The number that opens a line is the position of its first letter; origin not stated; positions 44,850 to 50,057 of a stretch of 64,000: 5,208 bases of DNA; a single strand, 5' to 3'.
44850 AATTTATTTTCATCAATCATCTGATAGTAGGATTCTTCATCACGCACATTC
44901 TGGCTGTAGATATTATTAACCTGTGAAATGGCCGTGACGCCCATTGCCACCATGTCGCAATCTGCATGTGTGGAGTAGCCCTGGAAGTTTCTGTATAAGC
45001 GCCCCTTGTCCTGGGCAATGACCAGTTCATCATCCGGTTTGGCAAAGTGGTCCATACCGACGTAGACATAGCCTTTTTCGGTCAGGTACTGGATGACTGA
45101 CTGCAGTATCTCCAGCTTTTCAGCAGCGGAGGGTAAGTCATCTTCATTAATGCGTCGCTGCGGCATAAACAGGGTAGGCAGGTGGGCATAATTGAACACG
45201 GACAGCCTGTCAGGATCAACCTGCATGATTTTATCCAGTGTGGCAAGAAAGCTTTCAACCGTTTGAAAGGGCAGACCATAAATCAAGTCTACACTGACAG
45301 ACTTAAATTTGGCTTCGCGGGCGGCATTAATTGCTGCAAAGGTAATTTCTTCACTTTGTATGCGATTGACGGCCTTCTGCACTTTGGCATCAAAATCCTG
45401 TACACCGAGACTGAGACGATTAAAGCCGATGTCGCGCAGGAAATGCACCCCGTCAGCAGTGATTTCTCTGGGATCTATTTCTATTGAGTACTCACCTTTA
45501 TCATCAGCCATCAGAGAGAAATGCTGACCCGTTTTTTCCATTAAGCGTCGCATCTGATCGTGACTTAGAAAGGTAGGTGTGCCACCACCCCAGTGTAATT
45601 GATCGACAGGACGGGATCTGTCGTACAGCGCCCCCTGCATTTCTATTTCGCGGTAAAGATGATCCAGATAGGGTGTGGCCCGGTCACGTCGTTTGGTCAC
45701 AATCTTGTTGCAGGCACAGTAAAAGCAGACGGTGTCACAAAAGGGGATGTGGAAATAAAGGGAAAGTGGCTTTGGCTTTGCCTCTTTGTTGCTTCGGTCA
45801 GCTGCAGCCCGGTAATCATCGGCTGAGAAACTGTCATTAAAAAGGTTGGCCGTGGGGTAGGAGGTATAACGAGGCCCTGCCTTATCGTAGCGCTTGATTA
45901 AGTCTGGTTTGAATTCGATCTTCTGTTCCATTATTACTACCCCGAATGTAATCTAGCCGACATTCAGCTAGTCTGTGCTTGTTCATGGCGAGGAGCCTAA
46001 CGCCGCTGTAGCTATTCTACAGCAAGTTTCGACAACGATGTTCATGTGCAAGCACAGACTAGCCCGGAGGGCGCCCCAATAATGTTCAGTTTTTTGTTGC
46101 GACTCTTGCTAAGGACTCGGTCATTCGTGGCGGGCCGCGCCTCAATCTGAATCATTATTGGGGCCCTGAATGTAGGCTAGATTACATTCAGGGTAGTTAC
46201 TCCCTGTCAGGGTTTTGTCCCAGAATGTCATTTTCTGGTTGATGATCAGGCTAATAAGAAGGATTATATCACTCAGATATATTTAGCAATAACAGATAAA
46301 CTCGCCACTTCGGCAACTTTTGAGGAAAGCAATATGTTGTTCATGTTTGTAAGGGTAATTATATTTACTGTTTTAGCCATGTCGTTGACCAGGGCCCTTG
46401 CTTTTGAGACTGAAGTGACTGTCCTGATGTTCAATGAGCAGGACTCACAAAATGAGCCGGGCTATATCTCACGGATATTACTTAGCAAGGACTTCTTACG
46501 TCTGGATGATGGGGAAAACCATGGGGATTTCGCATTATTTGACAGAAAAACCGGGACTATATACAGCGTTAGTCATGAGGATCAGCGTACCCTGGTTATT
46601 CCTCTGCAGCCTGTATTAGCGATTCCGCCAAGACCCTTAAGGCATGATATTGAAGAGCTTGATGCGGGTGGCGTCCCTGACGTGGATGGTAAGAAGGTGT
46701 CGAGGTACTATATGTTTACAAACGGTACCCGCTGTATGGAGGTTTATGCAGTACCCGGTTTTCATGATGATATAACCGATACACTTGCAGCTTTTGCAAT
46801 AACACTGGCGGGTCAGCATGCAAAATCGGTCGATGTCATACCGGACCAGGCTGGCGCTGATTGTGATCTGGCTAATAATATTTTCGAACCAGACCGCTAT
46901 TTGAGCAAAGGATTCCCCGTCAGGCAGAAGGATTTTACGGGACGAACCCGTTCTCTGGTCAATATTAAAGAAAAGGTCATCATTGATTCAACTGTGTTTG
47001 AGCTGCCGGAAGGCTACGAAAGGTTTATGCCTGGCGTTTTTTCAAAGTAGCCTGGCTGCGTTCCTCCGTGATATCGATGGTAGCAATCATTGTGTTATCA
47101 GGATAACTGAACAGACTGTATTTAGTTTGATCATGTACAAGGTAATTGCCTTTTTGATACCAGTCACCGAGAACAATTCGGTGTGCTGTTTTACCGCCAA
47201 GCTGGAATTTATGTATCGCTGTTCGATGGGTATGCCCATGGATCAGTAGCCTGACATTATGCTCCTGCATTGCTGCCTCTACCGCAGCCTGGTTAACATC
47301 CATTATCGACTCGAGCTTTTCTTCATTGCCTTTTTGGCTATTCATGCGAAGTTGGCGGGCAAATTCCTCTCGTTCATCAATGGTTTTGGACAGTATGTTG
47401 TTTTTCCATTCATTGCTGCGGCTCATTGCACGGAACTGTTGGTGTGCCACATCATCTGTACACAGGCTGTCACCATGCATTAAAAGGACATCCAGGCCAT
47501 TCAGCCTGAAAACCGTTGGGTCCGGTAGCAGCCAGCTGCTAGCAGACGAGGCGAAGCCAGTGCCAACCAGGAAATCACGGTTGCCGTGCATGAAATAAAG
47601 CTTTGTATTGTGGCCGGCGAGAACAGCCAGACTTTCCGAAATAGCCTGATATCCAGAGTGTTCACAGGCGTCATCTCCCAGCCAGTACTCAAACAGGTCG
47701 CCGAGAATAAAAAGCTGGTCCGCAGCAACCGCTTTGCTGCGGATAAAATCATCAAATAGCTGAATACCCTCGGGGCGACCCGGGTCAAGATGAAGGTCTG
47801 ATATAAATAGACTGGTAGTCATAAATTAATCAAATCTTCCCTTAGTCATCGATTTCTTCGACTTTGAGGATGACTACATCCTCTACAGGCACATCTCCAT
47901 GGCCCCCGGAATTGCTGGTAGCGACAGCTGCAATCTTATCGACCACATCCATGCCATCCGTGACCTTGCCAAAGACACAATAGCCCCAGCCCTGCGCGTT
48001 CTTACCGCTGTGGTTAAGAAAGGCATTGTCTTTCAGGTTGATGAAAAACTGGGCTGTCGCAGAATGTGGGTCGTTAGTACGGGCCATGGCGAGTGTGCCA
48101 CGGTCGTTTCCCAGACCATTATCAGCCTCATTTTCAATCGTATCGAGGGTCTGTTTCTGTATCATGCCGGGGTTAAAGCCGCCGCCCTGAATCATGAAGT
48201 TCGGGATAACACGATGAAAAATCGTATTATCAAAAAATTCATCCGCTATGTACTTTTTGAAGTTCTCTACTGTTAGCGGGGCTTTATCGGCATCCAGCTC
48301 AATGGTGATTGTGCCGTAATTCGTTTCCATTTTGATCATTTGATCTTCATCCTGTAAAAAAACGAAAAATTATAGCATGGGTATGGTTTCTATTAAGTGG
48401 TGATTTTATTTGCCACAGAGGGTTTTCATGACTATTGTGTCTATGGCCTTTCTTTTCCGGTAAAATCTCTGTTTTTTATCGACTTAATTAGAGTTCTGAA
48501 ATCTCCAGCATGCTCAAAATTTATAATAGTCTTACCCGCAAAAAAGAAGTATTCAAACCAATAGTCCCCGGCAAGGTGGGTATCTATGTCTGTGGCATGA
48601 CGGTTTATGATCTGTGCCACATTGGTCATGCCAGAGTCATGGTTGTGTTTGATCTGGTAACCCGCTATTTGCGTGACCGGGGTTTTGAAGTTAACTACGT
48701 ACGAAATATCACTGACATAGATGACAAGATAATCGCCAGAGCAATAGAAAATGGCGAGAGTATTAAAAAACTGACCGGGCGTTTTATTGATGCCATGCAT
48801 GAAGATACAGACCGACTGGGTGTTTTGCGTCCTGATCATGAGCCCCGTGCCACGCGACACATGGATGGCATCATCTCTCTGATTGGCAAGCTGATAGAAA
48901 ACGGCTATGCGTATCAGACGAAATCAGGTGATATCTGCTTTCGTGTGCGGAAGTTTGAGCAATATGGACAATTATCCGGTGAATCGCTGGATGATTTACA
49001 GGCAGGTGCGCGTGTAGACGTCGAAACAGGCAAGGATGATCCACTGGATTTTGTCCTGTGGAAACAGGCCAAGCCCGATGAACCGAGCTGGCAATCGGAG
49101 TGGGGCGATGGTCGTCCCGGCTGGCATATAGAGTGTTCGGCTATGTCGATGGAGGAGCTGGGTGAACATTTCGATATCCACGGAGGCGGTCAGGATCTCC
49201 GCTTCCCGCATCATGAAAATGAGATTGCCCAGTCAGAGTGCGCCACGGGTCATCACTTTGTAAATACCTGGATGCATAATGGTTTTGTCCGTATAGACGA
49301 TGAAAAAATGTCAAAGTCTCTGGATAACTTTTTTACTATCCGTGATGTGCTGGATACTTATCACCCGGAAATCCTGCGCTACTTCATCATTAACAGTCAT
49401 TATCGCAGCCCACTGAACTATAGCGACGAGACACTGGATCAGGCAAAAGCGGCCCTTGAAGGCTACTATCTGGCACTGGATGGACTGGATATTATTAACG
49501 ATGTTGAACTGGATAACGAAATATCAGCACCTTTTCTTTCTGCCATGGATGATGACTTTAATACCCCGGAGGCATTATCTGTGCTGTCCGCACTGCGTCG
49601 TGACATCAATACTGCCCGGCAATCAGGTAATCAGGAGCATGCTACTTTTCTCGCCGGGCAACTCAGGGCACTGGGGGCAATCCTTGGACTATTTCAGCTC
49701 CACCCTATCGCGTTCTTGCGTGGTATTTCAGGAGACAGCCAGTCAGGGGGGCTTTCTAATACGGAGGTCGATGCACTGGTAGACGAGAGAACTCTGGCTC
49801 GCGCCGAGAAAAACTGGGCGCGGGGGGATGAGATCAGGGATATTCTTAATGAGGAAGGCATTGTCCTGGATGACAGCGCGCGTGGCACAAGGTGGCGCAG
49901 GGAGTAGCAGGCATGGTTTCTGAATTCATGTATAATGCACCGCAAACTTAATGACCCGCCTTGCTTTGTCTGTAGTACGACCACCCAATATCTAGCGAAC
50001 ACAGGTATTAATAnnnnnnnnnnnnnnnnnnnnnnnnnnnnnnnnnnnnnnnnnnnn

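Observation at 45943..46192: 250-bp block of nested inverted repeats between hemN and a divergent secreted-protein gene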

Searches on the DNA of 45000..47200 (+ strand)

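Call 4: search_rna_families(source=window, start=45000, end=47200, threshold=evalue, max_evalue=10, show_alignments=3)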
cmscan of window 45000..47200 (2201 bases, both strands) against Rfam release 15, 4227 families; matches with E-value up to 10: 2.
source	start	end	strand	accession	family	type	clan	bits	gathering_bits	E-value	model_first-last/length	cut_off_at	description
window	46942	46990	-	RF00181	SNORD113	Gene; snRNA; snoRNA; CD-box;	CL00069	18.6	36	2.8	1-74/74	no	Small nucleolar RNA SNORD113/SNORD114 family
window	46500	46547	+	RF00204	snoR12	Gene; snRNA; snoRNA; CD-box;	-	18.2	39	5.4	1-83/83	no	Small nucleolar RNA R12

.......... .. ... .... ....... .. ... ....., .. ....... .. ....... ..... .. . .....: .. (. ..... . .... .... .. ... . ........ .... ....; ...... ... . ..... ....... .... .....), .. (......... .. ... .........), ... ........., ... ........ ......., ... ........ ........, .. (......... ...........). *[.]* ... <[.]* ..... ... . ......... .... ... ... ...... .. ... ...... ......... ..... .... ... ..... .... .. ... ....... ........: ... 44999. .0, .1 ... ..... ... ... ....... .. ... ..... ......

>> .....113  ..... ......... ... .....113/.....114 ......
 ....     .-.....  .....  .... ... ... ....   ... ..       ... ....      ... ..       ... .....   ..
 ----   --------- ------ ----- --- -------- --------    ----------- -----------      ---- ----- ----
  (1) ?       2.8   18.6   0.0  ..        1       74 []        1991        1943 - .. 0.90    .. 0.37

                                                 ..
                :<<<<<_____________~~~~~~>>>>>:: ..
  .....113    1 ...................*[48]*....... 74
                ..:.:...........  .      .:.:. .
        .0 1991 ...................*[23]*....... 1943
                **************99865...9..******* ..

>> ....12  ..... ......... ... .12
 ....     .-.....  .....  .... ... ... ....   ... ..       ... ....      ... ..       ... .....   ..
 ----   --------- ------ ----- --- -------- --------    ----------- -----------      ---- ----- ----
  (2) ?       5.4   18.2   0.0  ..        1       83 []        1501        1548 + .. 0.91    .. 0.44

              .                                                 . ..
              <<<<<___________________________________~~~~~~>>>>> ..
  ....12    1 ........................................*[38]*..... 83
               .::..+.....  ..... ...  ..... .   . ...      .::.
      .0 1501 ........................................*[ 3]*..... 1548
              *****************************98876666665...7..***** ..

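Call 40: search_dna_similar(query=window:45936-46197:+, collection=plasmids, mode=distant, max_evalue=0.01)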
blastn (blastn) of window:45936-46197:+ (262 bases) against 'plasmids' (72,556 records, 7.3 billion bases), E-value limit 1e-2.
No match.

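Call 41: search_dna_similar(query=window:45936-46197:+, collection=phages, mode=distant, max_evalue=0.01)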
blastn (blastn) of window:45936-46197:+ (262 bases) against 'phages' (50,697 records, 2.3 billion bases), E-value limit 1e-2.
No match.

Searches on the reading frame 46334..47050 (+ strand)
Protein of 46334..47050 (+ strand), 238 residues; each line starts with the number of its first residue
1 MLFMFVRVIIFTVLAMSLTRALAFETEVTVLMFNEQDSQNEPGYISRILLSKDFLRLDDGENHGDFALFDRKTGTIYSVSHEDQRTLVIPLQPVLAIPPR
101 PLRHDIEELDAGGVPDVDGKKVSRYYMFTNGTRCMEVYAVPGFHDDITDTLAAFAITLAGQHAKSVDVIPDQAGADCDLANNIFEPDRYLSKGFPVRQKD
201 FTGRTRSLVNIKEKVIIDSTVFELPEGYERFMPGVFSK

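Call 10: search_protein_families(library=pfam, proteins=[window:46334-47050:+])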
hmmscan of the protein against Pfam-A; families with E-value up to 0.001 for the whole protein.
window:46334-47050:+ (238 aa): 0 families

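Call 13: find_encoding_contigs(protein=window:46334-47050:+, flank=3000, max_places=10)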
Protein window:46334-47050:+ (238 aa): no gene with exactly this product is on record in the collection.

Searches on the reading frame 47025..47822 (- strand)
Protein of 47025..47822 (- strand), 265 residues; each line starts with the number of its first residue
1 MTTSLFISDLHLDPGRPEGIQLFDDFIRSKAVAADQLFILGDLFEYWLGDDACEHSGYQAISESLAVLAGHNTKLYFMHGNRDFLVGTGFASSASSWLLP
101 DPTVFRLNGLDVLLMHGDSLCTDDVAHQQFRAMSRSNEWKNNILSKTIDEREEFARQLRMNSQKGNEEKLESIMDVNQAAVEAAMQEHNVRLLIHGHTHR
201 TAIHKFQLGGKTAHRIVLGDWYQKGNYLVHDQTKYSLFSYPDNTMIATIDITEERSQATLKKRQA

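Call 10: search_protein_families(library=pfam, proteins=[window:47025-47822:-])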
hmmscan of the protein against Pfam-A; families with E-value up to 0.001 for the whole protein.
window:47025-47822:- (265 aa): 2 families
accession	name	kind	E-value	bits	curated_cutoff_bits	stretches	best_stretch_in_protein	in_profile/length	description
PF00149.33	Metallophos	-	3.6e-10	41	21.5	1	5-200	4-190/191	Calcineurin-like phosphoesterase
PF12850.12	Metallophos_2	-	4.9e-07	30.3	27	0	5-134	4-105/154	Calcineurin-like phosphoesterase superfamily domain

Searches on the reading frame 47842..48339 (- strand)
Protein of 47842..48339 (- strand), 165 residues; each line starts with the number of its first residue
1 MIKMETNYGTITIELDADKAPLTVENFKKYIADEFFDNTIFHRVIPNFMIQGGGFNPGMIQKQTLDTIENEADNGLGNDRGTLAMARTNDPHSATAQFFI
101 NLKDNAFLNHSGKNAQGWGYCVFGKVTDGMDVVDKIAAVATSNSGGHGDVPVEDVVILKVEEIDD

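Call 10: search_protein_families(library=pfam, proteins=[window:47842-48339:-])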
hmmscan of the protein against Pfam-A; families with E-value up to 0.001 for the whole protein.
window:47842-48339:- (165 aa): 1 family
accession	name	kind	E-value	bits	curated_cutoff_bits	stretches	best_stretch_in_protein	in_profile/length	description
PF00160.26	Pro_isomerase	-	7.5e-49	166.4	21.7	1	2-161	2-158/159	Cyclophilin type peptidyl-prolyl cis-trans isomerase/CLD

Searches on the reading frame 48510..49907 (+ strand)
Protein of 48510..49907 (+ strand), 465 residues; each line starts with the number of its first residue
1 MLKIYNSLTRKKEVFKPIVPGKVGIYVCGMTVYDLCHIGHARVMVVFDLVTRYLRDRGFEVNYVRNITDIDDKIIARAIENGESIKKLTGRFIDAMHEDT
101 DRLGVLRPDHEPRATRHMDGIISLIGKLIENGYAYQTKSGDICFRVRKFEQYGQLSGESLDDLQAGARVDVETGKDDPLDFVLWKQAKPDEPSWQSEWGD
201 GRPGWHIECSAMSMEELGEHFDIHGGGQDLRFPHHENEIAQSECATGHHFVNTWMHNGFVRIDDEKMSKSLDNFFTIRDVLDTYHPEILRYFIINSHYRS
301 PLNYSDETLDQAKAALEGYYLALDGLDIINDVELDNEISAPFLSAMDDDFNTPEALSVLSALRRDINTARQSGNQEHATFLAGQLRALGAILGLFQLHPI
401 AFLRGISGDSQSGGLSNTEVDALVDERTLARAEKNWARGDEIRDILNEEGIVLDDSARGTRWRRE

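Call 10: search_protein_families(library=pfam, proteins=[window:48510-49907:+])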
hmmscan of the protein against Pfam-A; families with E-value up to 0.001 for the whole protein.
window:48510-49907:+ (465 aa): 6 families
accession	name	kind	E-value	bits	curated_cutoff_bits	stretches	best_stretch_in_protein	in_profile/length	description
PF01406.26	tRNA-synt_1e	-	1.3e-136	455.3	27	1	15-313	2-300/301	tRNA synthetases class I (C) catalytic domain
PF09334.17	tRNA-synt_1g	-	2.3e-15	56.7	20.1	2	242-305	303-367/391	tRNA synthetases class I (M)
PF09190.17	DALR_2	-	2.6e-15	57.2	22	1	342-396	2-57/57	DALR domain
PF01921.24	tRNA-synt_1f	-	7e-09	35.5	27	1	263-297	279-313/360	tRNA synthetases class I (K)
PF00133.28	tRNA-synt_1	-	1.9e-08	33.9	22.7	1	228-303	336-412/414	tRNA synthetases class I (I, L, M and V)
PF23493.1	CysS_C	-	1.5e-05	25.4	23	1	419-463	7-51/51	Cysteinyl-tRNA ligase anticodon binding domain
